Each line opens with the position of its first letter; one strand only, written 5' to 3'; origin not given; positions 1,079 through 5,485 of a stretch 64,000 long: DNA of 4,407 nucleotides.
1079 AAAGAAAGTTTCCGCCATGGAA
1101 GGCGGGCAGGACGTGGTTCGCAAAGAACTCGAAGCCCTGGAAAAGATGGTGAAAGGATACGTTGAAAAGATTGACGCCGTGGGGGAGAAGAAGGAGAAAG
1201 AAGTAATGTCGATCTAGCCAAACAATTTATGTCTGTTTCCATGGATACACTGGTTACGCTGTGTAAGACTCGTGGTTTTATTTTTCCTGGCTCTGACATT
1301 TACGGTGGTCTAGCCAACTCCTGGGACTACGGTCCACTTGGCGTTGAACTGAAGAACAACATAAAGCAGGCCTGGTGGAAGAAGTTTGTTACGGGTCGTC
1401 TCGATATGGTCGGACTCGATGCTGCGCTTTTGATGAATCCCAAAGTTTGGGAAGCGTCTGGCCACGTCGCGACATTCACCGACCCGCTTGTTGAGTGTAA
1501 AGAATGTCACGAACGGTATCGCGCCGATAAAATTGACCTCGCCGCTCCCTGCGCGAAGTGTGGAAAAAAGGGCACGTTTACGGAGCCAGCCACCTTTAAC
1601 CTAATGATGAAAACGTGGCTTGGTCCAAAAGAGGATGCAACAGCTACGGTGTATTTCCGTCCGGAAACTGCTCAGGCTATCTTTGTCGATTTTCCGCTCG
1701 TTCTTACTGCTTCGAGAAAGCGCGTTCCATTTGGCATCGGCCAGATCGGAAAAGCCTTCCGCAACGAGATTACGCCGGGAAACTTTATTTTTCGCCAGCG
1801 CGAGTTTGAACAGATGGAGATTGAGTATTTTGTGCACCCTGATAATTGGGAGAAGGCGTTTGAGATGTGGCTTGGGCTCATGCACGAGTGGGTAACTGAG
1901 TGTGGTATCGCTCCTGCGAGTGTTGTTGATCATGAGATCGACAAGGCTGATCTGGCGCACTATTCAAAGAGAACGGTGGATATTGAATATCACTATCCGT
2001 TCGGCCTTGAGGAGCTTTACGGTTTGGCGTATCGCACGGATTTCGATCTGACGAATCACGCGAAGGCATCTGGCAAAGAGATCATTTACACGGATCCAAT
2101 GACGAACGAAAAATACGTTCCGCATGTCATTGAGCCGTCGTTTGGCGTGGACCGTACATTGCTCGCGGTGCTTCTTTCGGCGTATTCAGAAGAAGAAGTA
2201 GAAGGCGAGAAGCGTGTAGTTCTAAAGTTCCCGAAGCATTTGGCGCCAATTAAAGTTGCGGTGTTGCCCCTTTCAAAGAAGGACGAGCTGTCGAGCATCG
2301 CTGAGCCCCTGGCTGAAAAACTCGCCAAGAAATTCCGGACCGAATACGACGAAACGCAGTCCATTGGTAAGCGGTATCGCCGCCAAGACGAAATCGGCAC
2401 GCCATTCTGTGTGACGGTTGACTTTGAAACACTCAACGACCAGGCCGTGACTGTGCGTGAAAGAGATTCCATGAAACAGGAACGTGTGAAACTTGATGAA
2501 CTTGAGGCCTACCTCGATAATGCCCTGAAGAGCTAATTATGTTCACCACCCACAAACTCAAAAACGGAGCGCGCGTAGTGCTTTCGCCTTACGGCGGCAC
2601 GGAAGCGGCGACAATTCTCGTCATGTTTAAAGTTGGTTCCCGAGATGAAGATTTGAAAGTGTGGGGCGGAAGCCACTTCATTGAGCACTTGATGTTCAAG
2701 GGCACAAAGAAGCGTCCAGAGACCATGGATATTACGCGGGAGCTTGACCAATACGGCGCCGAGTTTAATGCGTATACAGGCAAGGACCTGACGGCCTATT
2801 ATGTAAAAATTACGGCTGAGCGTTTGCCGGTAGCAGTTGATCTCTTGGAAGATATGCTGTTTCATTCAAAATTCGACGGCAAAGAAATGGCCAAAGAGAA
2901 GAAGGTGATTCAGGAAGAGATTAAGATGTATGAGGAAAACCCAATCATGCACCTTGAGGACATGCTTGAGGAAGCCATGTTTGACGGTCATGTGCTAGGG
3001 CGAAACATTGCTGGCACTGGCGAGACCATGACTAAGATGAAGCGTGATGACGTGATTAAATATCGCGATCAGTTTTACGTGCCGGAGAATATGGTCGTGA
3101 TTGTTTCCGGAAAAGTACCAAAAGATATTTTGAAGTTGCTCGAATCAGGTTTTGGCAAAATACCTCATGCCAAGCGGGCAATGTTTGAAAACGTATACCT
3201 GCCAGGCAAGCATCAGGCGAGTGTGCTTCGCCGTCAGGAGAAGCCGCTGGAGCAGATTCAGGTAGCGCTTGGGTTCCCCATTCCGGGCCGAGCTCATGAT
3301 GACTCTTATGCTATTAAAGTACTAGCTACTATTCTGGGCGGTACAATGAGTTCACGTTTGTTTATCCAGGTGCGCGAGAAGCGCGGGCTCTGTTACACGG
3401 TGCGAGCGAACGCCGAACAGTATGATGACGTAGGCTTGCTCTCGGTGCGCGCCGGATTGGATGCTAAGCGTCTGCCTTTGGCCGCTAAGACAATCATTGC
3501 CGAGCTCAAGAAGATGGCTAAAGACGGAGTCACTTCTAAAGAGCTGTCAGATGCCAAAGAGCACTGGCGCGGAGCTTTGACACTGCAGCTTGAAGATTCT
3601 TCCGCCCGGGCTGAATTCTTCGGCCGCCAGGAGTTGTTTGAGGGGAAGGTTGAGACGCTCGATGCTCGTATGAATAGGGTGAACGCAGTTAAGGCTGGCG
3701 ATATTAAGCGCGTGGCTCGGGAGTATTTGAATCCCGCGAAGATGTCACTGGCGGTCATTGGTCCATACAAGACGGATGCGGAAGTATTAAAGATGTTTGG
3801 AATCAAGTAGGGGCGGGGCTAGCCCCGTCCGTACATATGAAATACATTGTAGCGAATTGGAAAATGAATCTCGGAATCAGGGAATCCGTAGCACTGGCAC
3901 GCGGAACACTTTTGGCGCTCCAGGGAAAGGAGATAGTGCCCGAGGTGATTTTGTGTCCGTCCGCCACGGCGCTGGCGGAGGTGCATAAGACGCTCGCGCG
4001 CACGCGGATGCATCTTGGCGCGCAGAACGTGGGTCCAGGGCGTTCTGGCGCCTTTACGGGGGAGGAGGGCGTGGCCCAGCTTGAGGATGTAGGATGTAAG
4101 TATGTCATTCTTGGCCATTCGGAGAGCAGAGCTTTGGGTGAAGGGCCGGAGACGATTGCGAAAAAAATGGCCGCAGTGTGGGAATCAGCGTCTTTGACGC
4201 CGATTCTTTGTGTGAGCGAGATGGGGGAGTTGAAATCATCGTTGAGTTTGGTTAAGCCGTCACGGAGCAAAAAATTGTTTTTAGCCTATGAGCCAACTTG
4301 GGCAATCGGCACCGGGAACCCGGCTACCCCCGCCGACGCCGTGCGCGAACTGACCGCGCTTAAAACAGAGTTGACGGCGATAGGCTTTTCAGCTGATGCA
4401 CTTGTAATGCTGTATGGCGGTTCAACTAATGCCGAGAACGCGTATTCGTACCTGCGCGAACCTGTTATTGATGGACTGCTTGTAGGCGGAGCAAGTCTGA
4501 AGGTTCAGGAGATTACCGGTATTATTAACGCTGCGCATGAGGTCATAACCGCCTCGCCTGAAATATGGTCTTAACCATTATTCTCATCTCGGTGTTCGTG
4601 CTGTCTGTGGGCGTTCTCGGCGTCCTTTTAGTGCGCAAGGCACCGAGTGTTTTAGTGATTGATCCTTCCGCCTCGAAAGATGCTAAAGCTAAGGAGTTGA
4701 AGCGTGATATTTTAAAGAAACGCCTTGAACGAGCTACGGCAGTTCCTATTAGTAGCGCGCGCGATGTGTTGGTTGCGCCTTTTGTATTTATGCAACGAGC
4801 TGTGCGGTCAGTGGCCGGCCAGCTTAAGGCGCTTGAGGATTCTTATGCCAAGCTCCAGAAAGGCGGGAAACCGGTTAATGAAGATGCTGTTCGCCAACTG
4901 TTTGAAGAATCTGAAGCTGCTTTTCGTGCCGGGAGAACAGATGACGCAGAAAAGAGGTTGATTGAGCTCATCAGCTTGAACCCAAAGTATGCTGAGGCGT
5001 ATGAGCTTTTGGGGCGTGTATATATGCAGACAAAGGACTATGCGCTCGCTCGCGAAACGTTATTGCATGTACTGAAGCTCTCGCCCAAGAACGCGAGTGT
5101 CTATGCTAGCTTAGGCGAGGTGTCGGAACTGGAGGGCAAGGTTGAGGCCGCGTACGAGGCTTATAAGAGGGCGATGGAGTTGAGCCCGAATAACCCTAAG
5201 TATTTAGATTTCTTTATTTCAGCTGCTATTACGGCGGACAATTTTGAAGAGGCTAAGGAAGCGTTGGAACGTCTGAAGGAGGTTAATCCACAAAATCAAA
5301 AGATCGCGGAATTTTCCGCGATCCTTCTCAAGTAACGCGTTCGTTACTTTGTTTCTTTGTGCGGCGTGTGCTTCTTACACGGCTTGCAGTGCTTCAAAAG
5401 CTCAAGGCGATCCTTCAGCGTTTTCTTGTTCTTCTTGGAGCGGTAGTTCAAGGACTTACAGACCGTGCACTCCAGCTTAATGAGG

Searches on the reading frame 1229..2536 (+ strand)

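Call 71: search_protein_families(library=pfam, proteins=[window:1229-2536:+], max_evalue=0.00001)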
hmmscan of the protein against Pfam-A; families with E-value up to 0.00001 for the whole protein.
window:1229-2536:+ (435 aa): 2 families
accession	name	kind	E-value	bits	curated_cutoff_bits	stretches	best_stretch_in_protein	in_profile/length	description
PF03129.25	HGTP_anticodon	-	2.7e-24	85.6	21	1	342-430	1-92/94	Anticodon binding domain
PF00587.30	tRNA-synt_2b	-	8.5e-11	42.7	29.3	1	142-315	12-176/179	tRNA synthetase class II core domain (G, H, P, S and T)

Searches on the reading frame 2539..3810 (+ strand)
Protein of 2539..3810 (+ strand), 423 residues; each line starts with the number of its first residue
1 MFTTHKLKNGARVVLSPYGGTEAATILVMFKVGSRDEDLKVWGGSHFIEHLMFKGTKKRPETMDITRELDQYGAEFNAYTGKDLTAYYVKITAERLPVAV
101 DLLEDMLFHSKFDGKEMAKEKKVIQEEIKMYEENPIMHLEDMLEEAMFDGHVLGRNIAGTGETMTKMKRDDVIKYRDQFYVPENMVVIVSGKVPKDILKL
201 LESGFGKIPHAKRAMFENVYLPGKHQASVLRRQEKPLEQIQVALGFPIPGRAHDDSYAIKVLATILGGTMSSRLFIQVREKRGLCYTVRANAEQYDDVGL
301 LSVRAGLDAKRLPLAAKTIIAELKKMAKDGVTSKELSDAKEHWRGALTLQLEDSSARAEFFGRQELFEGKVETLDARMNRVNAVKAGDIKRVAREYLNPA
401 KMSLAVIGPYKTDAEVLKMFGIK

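Call 23: search_protein_families(library=pfam, proteins=[window:2539-3810:+], max_evalue=0.001)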
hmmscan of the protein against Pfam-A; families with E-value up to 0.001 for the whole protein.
window:2539-3810:+ (423 aa): 2 families
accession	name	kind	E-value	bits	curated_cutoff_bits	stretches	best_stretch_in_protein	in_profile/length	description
PF05193.26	Peptidase_M16_C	-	4.7e-43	147.6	23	1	167-341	2-179/181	Peptidase M16 inactive domain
PF00675.25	Peptidase_M16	-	9.6e-37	126.6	22.3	1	15-160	3-148/149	Insulinase (Peptidase family M16)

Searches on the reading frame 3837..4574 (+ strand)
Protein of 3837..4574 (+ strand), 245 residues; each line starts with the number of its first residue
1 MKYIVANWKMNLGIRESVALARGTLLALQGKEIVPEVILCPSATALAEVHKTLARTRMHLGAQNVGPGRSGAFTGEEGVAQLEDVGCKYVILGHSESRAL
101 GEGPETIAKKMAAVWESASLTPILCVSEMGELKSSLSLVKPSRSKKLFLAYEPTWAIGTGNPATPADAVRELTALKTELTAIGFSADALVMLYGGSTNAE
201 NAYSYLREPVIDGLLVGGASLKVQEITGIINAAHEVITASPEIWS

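Call 23: search_protein_families(library=pfam, proteins=[window:3837-4574:+], max_evalue=0.001)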
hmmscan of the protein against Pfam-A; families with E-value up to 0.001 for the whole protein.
window:3837-4574:+ (245 aa): 1 family
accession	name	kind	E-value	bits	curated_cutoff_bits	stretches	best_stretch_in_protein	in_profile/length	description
PF00121.24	TIM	-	4.5e-58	197.1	20.1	1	3-233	2-245/245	Triosephosphate isomerase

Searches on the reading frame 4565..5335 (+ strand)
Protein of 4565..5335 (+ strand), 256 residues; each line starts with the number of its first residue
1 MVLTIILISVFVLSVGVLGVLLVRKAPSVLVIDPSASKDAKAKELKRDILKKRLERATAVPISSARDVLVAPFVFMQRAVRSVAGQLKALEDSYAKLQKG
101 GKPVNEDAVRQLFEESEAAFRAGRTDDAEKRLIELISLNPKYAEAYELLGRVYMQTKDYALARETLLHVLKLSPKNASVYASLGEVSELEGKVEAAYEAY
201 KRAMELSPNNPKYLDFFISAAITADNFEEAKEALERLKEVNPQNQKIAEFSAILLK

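Call 23: search_protein_families(library=pfam, proteins=[window:4565-5335:+], max_evalue=0.001)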
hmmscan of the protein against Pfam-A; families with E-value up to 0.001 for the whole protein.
window:4565-5335:+ (256 aa): 20 families
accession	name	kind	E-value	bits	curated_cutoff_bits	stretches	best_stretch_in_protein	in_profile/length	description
PF14559.12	TPR_19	-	7.7e-18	65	25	2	119-183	1-64/68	Tetratricopeptide repeat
PF07719.23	TPR_2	-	2.2e-17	62.1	27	1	143-176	1-34/34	Tetratricopeptide repeat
PF13181.12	TPR_8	-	1.9e-15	56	25.7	1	143-176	1-34/34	Tetratricopeptide repeat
PF13432.12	TPR_16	-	6.8e-15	55.6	32.7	1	115-177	3-65/65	Tetratricopeptide repeat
PF13414.12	TPR_11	-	1.5e-14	53.8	26.8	3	150-186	1-37/42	TPR repeat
PF13428.12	TPR_14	-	5.3e-14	51.8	23.5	0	144-185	2-43/44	Tetratricopeptide repeat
PF23914.1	TPR_CcmH_CycH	-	4.4e-11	43.3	42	1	170-252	43-128/158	Cytochrome c-type biogenesis protein H TPR domain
PF13431.12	TPR_17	-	6.9e-11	42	24.4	0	135-164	5-34/34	Tetratricopeptide repeat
PF00515.34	TPR_1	-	7.9e-11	41.7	27.8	1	177-210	1-34/34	Tetratricopeptide repeat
PF25060.1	ARM_TT21_2nd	-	8.1e-09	35.8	27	1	166-250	46-129/270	Tetratricopeptide repeat protein 21 second ARM domain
PF13424.12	TPR_12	-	8e-08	32.8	30.1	0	118-173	12-75/77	Tetratricopeptide repeat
PF13174.12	TPR_6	-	8.9e-08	32.7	26.3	0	144-175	1-32/33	Tetratricopeptide repeat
PF13371.12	TPR_9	-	1.1e-05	25.8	35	0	150-211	2-63/73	Tetratricopeptide repeat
PF25063.1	ARM_TT21_C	-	5.4e-05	23.6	35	1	84-209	31-161/209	Tetratricopeptide repeat protein 21 C-terminal ARM domain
PF20308.4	TPR-S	-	6.3e-05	23.9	27.6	1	92-213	7-93/102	Tetratricopeptide Repeats-Sensor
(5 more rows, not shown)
